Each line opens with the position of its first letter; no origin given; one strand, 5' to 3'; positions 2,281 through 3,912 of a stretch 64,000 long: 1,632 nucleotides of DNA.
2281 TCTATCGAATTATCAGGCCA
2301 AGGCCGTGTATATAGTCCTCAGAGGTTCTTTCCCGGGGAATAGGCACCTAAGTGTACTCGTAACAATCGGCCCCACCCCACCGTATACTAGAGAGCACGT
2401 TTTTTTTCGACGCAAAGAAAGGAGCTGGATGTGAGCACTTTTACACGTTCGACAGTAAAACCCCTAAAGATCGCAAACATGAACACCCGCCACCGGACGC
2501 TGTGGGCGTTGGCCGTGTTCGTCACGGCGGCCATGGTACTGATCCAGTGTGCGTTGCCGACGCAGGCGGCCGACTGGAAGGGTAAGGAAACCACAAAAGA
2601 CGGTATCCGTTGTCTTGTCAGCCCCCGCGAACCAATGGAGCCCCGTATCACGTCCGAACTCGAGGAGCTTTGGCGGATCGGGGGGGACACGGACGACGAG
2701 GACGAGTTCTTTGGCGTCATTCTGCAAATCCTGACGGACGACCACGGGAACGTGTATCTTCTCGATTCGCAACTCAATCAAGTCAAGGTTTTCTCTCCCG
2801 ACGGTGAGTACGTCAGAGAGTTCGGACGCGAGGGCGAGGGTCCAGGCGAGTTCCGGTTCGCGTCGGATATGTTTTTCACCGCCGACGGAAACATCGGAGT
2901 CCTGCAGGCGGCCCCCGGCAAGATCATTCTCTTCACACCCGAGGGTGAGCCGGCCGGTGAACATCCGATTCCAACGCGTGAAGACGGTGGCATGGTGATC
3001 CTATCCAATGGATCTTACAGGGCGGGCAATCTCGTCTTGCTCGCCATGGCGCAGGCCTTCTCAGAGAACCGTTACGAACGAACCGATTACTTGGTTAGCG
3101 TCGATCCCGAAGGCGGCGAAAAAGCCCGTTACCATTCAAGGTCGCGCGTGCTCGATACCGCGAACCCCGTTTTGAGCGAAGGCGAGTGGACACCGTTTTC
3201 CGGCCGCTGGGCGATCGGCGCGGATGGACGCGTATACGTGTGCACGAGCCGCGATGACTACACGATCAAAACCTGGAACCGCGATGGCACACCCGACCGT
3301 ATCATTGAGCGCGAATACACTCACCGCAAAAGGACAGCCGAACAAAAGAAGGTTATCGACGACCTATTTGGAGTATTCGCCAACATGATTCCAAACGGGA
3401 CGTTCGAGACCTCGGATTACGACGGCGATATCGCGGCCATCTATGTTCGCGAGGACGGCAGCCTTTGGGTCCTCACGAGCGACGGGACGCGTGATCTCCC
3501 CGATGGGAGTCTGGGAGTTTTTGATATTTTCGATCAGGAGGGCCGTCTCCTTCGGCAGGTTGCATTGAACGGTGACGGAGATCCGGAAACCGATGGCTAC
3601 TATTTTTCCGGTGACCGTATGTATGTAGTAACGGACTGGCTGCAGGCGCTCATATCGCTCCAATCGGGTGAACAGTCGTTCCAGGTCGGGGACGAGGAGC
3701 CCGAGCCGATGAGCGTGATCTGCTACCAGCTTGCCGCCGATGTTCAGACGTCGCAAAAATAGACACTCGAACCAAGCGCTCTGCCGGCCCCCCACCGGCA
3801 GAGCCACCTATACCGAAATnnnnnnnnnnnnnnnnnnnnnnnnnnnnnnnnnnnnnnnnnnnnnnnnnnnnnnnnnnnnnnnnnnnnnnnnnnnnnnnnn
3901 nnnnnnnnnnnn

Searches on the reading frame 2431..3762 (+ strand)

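Call 68: search_protein_families(library=pfam, proteins=[window:2431-3762:+], max_evalue=0.0001)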
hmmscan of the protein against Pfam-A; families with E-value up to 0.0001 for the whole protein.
window:2431-3762:+ (443 aa): 1 family
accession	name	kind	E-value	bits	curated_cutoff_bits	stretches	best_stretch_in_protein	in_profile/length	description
PF17170.10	DUF5128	-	5.6e-11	42.6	22.9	1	94-184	43-134/321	6-bladed beta-propeller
